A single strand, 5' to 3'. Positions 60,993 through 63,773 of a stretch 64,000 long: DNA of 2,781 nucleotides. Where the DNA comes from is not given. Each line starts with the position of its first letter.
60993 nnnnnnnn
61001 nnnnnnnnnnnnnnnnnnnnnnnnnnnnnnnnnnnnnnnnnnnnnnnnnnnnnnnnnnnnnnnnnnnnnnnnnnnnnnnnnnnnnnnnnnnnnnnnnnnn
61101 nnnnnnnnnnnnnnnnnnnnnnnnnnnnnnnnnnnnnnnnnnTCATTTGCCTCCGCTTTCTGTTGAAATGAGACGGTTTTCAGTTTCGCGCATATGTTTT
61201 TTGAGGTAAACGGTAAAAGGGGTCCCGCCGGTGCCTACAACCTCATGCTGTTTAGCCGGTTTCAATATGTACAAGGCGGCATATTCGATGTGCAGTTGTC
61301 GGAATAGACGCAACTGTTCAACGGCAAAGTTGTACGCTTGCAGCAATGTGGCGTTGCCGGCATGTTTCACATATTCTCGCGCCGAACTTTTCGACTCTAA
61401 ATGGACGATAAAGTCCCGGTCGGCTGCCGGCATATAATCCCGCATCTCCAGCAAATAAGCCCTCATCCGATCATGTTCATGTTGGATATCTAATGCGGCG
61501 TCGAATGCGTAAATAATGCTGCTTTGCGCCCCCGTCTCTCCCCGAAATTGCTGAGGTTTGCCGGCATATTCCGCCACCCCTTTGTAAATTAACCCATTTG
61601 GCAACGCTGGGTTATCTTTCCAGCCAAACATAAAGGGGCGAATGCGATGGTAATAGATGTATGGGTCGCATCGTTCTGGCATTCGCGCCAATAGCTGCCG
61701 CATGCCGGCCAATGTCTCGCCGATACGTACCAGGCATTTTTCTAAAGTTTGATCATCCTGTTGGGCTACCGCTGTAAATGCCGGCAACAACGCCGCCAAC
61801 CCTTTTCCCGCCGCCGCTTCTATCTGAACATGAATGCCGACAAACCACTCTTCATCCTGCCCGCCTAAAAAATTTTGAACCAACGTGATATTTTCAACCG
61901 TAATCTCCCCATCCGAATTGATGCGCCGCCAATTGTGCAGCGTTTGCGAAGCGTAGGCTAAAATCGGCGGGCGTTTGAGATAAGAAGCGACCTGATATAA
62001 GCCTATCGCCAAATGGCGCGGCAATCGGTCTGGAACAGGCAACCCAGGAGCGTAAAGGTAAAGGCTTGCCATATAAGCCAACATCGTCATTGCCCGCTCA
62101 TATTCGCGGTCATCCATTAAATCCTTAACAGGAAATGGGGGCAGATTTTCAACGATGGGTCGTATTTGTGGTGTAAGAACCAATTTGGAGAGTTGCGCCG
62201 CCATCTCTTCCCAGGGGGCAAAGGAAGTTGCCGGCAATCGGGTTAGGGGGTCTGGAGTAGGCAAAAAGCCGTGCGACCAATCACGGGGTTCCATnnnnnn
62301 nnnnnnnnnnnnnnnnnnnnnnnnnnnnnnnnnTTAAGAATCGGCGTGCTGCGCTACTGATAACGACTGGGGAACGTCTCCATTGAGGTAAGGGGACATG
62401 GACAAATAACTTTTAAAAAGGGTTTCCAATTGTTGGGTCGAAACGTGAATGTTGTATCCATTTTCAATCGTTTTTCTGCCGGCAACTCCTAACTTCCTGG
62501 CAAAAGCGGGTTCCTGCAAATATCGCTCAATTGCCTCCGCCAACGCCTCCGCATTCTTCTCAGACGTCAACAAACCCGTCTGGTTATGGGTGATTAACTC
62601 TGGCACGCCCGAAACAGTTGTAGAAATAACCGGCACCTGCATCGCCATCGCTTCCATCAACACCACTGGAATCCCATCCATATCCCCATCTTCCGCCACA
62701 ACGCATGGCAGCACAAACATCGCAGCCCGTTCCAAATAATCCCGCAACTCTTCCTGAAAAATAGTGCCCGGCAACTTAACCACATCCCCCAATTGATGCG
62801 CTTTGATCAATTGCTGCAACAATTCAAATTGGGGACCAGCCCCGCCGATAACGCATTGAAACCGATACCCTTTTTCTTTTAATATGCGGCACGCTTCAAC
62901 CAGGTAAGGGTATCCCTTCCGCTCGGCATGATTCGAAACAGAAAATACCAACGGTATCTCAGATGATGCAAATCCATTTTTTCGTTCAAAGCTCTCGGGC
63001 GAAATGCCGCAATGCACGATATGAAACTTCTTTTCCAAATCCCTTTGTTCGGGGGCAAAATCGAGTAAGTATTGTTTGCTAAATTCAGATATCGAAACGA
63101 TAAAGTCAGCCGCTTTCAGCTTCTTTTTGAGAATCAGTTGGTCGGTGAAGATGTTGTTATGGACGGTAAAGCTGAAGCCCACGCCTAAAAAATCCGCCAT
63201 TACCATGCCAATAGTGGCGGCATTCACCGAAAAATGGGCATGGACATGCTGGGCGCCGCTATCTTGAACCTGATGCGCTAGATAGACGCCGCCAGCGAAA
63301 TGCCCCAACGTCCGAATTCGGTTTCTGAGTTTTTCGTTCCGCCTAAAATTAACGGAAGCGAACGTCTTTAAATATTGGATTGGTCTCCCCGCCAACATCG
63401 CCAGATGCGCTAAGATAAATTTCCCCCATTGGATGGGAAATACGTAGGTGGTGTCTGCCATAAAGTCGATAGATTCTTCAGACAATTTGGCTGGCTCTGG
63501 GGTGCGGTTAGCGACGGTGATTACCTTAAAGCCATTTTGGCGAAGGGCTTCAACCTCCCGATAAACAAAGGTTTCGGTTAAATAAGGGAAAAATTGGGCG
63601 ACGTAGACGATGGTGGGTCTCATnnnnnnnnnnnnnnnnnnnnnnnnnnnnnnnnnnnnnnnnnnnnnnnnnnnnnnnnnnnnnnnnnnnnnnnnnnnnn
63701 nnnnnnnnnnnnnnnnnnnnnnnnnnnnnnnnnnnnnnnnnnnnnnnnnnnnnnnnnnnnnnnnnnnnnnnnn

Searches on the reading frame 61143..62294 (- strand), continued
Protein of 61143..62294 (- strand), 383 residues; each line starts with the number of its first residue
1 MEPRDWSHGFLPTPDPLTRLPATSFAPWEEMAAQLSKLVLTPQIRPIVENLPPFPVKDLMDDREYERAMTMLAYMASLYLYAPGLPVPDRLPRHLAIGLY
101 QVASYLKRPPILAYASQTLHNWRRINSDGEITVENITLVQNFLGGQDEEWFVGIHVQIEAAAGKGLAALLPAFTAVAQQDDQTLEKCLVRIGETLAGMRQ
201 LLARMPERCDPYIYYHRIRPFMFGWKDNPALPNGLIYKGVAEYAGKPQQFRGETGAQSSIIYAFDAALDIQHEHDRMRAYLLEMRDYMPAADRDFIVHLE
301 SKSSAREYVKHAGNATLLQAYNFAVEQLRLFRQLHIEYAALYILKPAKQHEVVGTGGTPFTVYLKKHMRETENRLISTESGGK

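Call 28: find_encoding_contigs(protein=P0005, flank=10000, max_places=2)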
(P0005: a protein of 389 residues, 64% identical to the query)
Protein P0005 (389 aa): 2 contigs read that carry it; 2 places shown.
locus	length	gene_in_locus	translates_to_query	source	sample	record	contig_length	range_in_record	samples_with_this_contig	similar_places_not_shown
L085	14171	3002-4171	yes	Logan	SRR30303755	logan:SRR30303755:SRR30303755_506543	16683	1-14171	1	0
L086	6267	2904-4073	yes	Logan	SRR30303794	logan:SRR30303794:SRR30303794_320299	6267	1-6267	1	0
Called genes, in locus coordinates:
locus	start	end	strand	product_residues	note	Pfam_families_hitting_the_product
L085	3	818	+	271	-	?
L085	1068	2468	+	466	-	PF00561:Abhydrolase_1, PF12146:Hydrolase_4, PF12697:Abhydrolase_6, PF00975:Thioesterase (weak), PF00756:Esterase (weak), PF00027:cNMP_binding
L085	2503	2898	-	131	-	-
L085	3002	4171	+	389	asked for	PF01231:IDO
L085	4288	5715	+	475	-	PF03816:LytR_cpsA_psr, PF13399:LytR_C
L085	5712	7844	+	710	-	PF04151:PPC (faint)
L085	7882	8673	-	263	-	-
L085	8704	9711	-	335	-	PF13623:SurA_N_2 (faint), PF13624:SurA_N_3, PF13145:Rotamase_2 (weak), PF13616:Rotamase_3, PF00639:Rotamase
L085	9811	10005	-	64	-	-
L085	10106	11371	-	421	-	PF22039:HUTI_composite_bact (weak), PF07969:Amidohydro_3, PF01979:Amidohydro_1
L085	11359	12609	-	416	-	PF07690:MFS_1, PF00083:Sugar_tr (faint), PF07690:MFS_1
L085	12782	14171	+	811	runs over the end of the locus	PF01564:Spermine_synth (weak)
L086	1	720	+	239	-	?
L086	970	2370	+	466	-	PF00561:Abhydrolase_1, PF12146:Hydrolase_4, PF12697:Abhydrolase_6, PF00975:Thioesterase (weak), PF00756:Esterase (weak), PF00027:cNMP_binding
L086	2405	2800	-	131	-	-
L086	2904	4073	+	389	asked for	PF01231:IDO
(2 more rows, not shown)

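Call 29: find_encoding_contigs(protein=P0003, flank=8000, max_places=1)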
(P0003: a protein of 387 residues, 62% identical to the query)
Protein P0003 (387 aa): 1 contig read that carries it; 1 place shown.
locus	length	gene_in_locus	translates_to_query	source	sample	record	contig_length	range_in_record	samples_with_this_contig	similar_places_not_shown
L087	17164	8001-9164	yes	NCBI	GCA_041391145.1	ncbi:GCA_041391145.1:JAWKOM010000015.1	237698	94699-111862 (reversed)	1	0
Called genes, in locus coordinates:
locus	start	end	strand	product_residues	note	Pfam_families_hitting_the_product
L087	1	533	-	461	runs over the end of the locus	PF01547:SBP_bac_1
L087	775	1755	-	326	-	PF04166:PdxA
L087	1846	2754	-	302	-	PF00701:DHDPS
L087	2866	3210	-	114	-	PF08843:AbiEii (weak)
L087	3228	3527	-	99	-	-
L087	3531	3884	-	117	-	PF01253:SUI1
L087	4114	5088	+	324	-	PF00248:Aldo_ket_red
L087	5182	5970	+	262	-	PF00106:adh_short, PF13561:adh_short_C2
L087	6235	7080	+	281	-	PF05721:PhyH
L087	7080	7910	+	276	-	PF04909:Amidohydro_2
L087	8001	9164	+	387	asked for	PF01231:IDO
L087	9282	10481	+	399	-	PF02746:MR_MLE_N, PF13378:MR_MLE_C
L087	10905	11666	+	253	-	PF23023:Anti-Pycsar_Apyc1, PF00753:Lactamase_B (weak), PF12706:Lactamase_B_2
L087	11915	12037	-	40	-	-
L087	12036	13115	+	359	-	PF19955:EAD1, PF13676:TIR_2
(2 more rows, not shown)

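Call 30: search_solved_structures(query=window:61143-62294:-, max_evalue=0.001, show_alignments=2)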
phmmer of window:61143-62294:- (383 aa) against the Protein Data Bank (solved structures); distinct sequences matched with E-value up to 0.001: 25.
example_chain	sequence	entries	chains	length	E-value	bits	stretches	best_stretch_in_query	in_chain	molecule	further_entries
21ok_A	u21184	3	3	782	2.2e-57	198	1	8-348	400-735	DNA polymerase I,Indoleamine 2,3-dioxygenase 2 | Maltose/maltodextrin-binding periplasmic protein,Indoleamine 2,3-dioxygenase 2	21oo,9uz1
21om_A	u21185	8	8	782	1e-56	195.8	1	8-348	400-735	DNA polymerase I,Indoleamine 2,3-dioxygenase 2 | Maltose/maltodextrin-binding periplasmic protein,Indoleamine 2,3-dioxygenase 2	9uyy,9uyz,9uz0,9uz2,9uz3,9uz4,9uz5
6cxu_A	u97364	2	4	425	5.5e-52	180.2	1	12-374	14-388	Indoleamine 2,3-dioxygenase 1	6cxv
7e0u_A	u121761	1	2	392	7.3e-51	176.6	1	12-351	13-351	Indoleamine 2,3-dioxygenase 1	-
6dpr_A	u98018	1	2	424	9.6e-51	176.2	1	12-374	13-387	Indoleamine 2,3-dioxygenase 1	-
5wmu_A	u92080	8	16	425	9.7e-51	176.2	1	12-374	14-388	Indoleamine 2,3-dioxygenase 1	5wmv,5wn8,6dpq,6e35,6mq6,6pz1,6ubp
6e40_A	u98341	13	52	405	1e-50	176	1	12-351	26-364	Indoleamine 2,3-dioxygenase 1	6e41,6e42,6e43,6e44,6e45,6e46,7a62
4u74_A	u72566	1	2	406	1.1e-50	176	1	12-351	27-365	Indoleamine 2,3-dioxygenase 1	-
7e0o_A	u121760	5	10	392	1.2e-50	175.8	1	12-351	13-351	Indoleamine 2,3-dioxygenase 1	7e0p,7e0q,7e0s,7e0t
6f0a_A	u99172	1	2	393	1.3e-50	175.8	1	12-351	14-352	Indoleamine 2,3-dioxygenase 1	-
5whr_A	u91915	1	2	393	1.3e-50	175.8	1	12-351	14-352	Indoleamine 2,3-dioxygenase 1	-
6azw_A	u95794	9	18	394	1.3e-50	175.8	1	12-351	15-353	Indoleamine 2,3-dioxygenase 1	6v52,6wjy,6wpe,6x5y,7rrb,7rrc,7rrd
6o3i_A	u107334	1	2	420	1.4e-50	175.7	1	12-351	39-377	Indoleamine 2,3-dioxygenase 1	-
6azu_A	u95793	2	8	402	1.4e-50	175.7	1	12-351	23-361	Indoleamine 2,3-dioxygenase 1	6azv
6pu7_A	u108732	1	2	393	1.4e-50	175.6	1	12-351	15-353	Indoleamine 2,3-dioxygenase 1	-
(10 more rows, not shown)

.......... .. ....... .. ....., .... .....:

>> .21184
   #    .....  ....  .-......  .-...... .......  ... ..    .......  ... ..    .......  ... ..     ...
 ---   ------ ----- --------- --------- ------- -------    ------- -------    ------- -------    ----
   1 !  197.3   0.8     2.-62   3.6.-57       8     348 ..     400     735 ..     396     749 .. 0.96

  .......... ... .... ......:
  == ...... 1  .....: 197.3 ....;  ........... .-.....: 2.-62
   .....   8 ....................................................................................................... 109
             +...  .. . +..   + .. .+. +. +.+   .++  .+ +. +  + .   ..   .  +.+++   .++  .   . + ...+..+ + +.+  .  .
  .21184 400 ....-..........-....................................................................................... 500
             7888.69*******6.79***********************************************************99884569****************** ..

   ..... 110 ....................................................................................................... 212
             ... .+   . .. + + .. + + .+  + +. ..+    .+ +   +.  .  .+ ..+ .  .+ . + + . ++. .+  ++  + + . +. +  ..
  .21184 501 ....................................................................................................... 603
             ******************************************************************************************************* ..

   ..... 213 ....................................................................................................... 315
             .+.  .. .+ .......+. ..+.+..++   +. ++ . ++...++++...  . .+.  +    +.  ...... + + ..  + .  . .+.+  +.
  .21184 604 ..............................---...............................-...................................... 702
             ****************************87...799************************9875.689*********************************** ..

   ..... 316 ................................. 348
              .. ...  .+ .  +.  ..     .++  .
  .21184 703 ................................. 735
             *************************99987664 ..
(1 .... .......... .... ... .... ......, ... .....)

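Call 84: search_protein_families(library=padloc, proteins=[window:61143-62294:-], max_evalue=0.001)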
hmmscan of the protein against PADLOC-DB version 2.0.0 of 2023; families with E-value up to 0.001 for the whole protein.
window:61143-62294:- (383 aa): 0 families

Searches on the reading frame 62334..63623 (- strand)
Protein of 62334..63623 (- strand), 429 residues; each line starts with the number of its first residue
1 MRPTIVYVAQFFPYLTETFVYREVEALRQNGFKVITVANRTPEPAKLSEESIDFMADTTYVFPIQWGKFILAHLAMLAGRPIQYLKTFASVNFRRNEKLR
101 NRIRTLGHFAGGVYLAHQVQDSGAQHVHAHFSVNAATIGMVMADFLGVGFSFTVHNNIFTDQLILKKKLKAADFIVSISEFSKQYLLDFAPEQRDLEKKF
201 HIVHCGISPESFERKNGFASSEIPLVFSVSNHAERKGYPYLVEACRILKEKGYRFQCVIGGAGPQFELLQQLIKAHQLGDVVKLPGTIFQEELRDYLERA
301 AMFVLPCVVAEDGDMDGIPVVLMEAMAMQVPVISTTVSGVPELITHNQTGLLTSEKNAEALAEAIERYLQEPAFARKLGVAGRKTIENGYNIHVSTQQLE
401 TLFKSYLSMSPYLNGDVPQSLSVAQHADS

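Call 3: search_protein_families(library=pfam, proteins=[window:62334-63623:-], max_evalue=0.01)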
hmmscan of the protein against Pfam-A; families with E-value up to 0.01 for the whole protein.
window:62334-63623:- (429 aa): 5 families
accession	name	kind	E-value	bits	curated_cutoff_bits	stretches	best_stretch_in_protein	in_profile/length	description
PF00534.26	Glycos_transf_1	-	3.9e-36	124.6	26.4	1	215-384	7-171/172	Glycosyl transferases group 1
PF13692.12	Glyco_trans_1_4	-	1.3e-31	110.1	27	1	225-370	3-141/142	Glycosyl transferases group 1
PF13524.12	Glyco_trans_1_2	-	5.8e-09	36.5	25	1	249-399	10-142/144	Glycosyl transferase-like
PF13439.12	Glyco_transf_4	-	5.9e-09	36.6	28.5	1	17-210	5-169/170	Glycosyltransferase Family 4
PF20706.3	GT4-conflict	-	4.2e-06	26.4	26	1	197-374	171-360/385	Family 4 Glycosyltransferase in conflict systems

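Call 4: search_protein_families(library=ncbifam, proteins=[window:62334-63623:-], max_evalue=0.01)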
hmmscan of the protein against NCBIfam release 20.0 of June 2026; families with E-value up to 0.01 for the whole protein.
window:62334-63623:- (429 aa): 35 families (the best 25 are shown)
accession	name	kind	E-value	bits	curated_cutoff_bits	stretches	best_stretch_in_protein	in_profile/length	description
NF041876.1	EPS_EpsE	equivalog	3.3e-62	211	400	1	7-399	3-389/389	exopolysaccharide biosynthesis GT4 family glycosyltransferase EpsE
TIGR04005.1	wcaL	equivalog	1.4e-43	149.3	537.6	1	11-404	9-404/406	colanic acid biosynthesis glycosyltransferase WcaL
TIGR03088.1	stp2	hypoth_equivalog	7.4e-30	104.2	409.05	1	216-406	187-373/374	TIGR03088 family PEP-CTERM/XrtA system glycosyltransferase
NF047684.1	TeichurnBiosyTuaC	equivalog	1.8e-23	83.1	550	1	222-405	218-388/391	teichuronic acid biosynthesis protein TuaC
TIGR02149.1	glgA_Coryne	subfamily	2.8e-23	82.7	302.4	1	166-398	139-382/391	glycogen synthase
TIGR03999.1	thiol_BshA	equivalog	4.2e-18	65.4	273.7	1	166-406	139-373/375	N-acetyl-alpha-D-glucosaminyl L-malate synthase BshA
TIGR04063.1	stp3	hypoth_equivalog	5e-17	61.9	442.05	1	234-405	224-394/397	TIGR04063 family PEP-CTERM/XrtA system glycosyltransferase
NF038295.1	EPS_HpsP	equivalog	2.5e-15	56.4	550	1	219-403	203-384/388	hormogonium polysaccharide biosynthesis glycosyltransferase HpsP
NF038298.1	EPS_HpsO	equivalog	1.6e-14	53.5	575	1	228-400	206-382/388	hormogonium polysaccharide biosynthesis glycosyltransferase HpsO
NF038229.1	Glyco4_Geo_Pelo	equivalog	9.6e-13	47.8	400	1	164-406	102-336/338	GPMC system family 4 glycosyltransferase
NF050063.1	ProtGlycPglJ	equivalog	7.9e-12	45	500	1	157-395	130-356/363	N-acetylgalactosamine-N,N'-diacetylbacillosaminyl-diphospho-undecaprenol 4-alpha-N-acetylgalactosaminyltransferase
NF047880.1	glyco_SdgA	exception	2e-11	43.1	800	1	226-394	318-479/488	serine-aspartate repeat adhesin O-glycosyltransferase SdgA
TIGR03087.1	stp1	hypoth_equivalog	5.4e-11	42.3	316.65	1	282-404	282-395/397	TIGR03087 family PEP-CTERM/XrtA system glycosyltransferase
NF050056.1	ProtGlycPglH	equivalog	7e-11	41.8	600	1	240-399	196-346/354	GalNAc-alpha-(1->4)-GalNAc-alpha-(1->3)-diNAcBac-PP-undecaprenol alpha-1,4-N-acetyl-D-galactosaminyltransferase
TIGR03449.1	mycothiol_MshA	equivalog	5.6e-10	38.7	462.5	1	261-404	262-401/406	D-inositol-3-phosphate glycosyltransferase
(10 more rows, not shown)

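Call 84: search_protein_families(library=padloc, proteins=[window:62334-63623:-], max_evalue=0.001)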
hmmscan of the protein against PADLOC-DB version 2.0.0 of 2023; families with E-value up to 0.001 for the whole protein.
window:62334-63623:- (429 aa): 0 families
